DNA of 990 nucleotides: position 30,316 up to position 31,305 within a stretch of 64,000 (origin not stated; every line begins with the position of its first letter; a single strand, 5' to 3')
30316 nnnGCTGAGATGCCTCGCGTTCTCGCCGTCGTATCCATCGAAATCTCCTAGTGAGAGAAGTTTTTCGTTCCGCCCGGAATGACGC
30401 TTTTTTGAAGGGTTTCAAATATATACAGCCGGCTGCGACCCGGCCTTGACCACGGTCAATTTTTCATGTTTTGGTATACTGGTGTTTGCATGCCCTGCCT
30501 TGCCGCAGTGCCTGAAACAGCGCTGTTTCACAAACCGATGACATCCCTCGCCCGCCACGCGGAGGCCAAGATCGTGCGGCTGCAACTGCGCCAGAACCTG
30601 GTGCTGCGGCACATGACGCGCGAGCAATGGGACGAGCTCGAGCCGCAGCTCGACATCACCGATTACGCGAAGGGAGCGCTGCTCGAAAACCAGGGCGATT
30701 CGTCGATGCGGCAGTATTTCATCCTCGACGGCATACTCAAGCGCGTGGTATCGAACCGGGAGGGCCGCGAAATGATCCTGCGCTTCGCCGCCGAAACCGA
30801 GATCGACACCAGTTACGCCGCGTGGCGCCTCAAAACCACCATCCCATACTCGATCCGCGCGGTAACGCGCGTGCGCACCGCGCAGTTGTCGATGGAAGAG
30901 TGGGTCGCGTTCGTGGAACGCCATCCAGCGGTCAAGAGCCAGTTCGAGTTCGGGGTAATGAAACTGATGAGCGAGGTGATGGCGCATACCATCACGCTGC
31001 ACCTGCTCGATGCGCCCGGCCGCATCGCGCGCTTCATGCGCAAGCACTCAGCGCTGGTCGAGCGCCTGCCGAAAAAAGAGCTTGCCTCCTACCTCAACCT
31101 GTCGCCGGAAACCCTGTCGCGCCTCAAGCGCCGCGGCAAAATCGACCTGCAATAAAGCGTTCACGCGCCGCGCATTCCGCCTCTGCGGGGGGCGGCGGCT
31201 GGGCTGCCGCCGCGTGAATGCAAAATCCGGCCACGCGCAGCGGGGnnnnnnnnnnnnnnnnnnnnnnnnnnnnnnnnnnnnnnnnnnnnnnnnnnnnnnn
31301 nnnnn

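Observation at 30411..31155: Crp/Fnr regulator with an FNR-type recognition helix, facing a perfect TTGAC-N4-GTCAA box at class II distance from the oxc promoter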

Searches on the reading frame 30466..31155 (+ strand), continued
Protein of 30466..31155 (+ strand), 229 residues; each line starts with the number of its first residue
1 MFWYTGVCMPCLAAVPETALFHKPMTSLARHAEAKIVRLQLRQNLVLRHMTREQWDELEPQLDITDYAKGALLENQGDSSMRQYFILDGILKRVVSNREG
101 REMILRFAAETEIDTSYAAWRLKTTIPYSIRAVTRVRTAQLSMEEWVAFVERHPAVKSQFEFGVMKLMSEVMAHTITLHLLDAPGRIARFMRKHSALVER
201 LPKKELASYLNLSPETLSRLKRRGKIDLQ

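Call 51: predict_structure(alignment_id=A2)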
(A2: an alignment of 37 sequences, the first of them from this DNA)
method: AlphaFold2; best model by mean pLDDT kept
length: 205 residues; sequences in the alignment: 37
mean_pLDDT: 66.0   pTM: 0.50
mean pLDDT of the five models: 66.0, 64.7, 64.4, 63.4, 61.6
residues with pLDDT >= 90: 0; 70-90: 101; 50-70: 80; < 50: 24
segments of 3 or more residues with pLDDT < 50: 1-19, 53-55
pLDDT, mean of each block of 10 residues (from residue 1): 30 35 67 78 77 58 69 68 64 57 65 79 85 75 57 60 73 74 69 77 67
secondary structure, 60 per line:
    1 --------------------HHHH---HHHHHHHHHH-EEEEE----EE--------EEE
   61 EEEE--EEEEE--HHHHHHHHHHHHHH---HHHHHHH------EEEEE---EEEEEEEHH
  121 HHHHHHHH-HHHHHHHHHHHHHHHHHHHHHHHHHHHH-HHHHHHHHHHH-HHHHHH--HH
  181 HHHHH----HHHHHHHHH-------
elements in order: H21-24 H28-37 E39-43 E58-64 E67-71 H74-87 H91-97 E104-108 E112-118 H119-128 H130-157 H159-169 H171-176 H179-185 H190-198
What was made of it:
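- Tried and rejected: I discarded it (call 51).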

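Call 64: predict_structure(alignment_id=A3)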
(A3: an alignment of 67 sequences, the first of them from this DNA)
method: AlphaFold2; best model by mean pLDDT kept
length: 205 residues; sequences in the alignment: 67
mean_pLDDT: 93.3   pTM: 0.88
mean pLDDT of the five models: 93.3, 93.3, 92.9, 92.5, 92.5
residues with pLDDT >= 90: 170; 70-90: 30; 50-70: 5; < 50: 0
segments of 3 or more residues with pLDDT < 50: none
pLDDT, mean of each block of 10 residues (from residue 1): 91 96 95 97 98 96 98 92 96 96 97 98 98 97 94 93 91 90 91 79 62
secondary structure, 60 per line:
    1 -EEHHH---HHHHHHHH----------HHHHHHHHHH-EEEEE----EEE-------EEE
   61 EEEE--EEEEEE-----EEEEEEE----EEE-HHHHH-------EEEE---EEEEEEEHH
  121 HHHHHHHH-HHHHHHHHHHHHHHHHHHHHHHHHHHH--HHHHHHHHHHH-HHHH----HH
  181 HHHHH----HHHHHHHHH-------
elements in order: H10-17 H28-37 E39-43 E48-50 E58-64 E67-72 E78-84 E89-91 H93-97 E105-108 E112-118 H119-128 H130-156 H159-169 H171-174 H179-185 H190-198
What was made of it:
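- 30538..31155 (+): Crp/Fnr-family regulator, 205 aa: beta-roll sensor domain, long dimerisation helix, HTH with recognition helix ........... It has no Cys. The protein ends 7 residues after the recognition helix. AF2 model pLDDT 93.3, pTM 0.88 (call 64).
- On Crp/Fnr superfamily: Strands 39-118 in the AF2 model (call 64). Helix 130-156 and HTH 179-185/190-198 in a model with pLDDT 93 (call 64).
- Tried and rejected: The second model, from a 67-sequence diverse alignment, was used instead (call 64).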

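Call 68: fold_search(model_id=the predicted structure, library=pdb)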
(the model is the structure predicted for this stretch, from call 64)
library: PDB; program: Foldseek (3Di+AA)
matches with E <= 10: 1741; with E <= 0.001: 620
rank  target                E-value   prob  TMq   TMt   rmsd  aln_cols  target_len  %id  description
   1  3r6s_A                2.0e-14  1.00  0.82  0.76   2.5       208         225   21  Crystal structure of GlxR transcription factor from Corynebacterium glutamicum with cAMP (released 2012-03-28)
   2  4byy_A                7.2e-14  1.00  0.74  0.68   3.5       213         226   21  Apo GlxR (released 2014-07-30)
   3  4cyd_A                1.5e-13  1.00  0.80  0.74   2.6       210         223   21  GlxR bound to cAMP (released 2014-12-17)
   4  4byy_B                1.9e-13  1.00  0.66  0.67   4.1       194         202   22  Apo GlxR (released 2014-07-30)
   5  3d0s_A                3.7e-13  1.00  0.79  0.73   2.8       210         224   20  cAMP receptor protein from m.tuberculosis, cAMP-free form (released 2009-02-03)
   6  4a2u_F                5.9e-13  1.00  0.81  0.74   2.7       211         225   19  CRP(CAP) from Myco. Tuberculosis, with cAMP (released 2012-10-10)
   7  3mzh_A                7.5e-13  1.00  0.79  0.73   2.5       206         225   19  Crystal structure of cAMP receptor protein from mycobacterium tuberculosis in complex with cAMP and its DNA binding el (released 2011-06-08)
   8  3h3u_B                7.5e-13  1.00  0.67  0.64   4.2       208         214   19  Crystal structure of CRP (cAMP receptor Protein) from Mycobacterium tuberculosis (released 2010-02-02)
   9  4a2u_H                8.0e-13  1.00  0.80  0.73   2.5       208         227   19  CRP(CAP) from Myco. Tuberculosis, with cAMP (released 2012-10-10)
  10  3h3u_A                1.2e-12  1.00  0.72  0.69   3.3       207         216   19  Crystal structure of CRP (cAMP receptor Protein) from Mycobacterium tuberculosis (released 2010-02-02)
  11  3i54_D                1.4e-12  1.00  0.78  0.71   3.7       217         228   19  Crystal structure of MtbCRP in complex with cAMP (released 2009-09-08)
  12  3r6s_C                1.9e-12  1.00  0.81  0.75   2.6       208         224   21  Crystal structure of GlxR transcription factor from Corynebacterium glutamicum with cAMP (released 2012-03-28)
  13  3i54_A                2.7e-12  1.00  0.81  0.74   2.6       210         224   18  Crystal structure of MtbCRP in complex with cAMP (released 2009-09-08)
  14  7pza_A                3.4e-12  1.00  0.76  0.70   3.1       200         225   18  Structure of the Clr-cAMP-DNA complex (released 2022-11-02)
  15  7pzb_A                3.8e-12  1.00  0.77  0.70   3.1       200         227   18  Structure of the Clr-cAMP-DNA complex (released 2022-11-02)
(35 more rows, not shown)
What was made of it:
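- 30538..31155 (+): Foldseek TM about 0.8 to GlxR, Mtb CRP and A. fischeri FNR (call 68).
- On Crp/Fnr superfamily: Full-length TM about 0.8 to GlxR, CRP and FNR (call 68).
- Closest known: FNR of Escherichia coli / Aliivibrio fischeri. Same: Same overall fold (Foldseek TM about 0.79 to A. fischeri FNR, call 68).
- Closest known: CRP / GlxR / Mtb CRP. Same: Best structural matches (TM 0.80-0.82, call 68).
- The AF2 model (pLDDT 93) matches full-length GlxR, CRP and FNR with TM about 0.8 (calls 64, 68).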

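Call 73: find_encoding_contigs(protein=P0001, flank=1000, max_places=3)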
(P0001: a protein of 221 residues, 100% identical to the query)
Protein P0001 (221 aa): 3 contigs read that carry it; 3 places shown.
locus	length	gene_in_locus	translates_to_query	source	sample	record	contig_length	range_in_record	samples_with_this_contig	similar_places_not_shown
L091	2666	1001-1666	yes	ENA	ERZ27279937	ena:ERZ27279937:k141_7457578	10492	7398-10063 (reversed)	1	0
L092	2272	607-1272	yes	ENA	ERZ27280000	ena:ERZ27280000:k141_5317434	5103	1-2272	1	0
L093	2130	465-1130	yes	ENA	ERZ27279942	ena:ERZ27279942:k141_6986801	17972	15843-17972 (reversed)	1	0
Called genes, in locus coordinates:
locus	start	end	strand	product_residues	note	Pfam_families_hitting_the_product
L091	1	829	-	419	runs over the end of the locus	?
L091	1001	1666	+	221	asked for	PF00027:cNMP_binding (weak)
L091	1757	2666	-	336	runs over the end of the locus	PF02775:TPP_enzyme_C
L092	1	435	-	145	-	?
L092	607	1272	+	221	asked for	PF00027:cNMP_binding (weak)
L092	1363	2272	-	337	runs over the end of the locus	PF02775:TPP_enzyme_C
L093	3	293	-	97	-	?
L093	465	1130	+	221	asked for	PF00027:cNMP_binding (weak)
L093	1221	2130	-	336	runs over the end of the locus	PF02775:TPP_enzyme_C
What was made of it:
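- Tried and rejected: Looking up the window's own regulator gave only short metagenome contigs with no organism name (call 73).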

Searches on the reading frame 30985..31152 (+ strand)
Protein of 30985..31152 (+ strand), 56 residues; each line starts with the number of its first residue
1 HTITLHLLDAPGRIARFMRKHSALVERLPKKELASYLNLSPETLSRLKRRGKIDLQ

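Call 72: search_solved_structures(query=window:30985-31152:+, max_evalue=10, show_alignments=5)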
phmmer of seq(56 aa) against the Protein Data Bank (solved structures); distinct sequences matched with E-value up to 10: 2.
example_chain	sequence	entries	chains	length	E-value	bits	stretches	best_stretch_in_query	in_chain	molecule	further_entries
3dn7_A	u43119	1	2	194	0.051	17.3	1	13-50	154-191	Cyclic nucleotide binding regulatory protein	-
7qep_N9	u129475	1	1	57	1.1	13.1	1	21-53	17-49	60S ribosomal protein L29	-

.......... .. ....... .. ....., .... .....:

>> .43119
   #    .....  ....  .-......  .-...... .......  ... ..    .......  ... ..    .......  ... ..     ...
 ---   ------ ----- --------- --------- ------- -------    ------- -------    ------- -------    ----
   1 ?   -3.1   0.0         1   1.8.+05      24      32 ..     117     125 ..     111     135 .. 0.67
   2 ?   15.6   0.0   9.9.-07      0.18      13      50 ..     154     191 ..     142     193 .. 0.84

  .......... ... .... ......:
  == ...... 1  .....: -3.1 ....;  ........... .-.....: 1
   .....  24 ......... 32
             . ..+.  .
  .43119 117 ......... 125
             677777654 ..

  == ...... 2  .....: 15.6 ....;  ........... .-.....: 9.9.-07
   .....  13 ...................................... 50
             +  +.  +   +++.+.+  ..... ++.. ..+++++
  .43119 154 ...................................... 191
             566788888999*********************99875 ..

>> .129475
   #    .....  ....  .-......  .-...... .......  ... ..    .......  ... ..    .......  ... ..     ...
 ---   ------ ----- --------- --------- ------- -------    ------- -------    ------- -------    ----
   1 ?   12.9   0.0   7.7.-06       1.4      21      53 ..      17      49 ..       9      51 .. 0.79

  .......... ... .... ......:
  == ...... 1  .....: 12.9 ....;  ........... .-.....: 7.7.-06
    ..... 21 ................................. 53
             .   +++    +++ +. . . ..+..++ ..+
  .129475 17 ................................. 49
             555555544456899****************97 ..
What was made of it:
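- Tried and rejected: It returned nothing useful for an FNR or FixK alignment (call 72).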
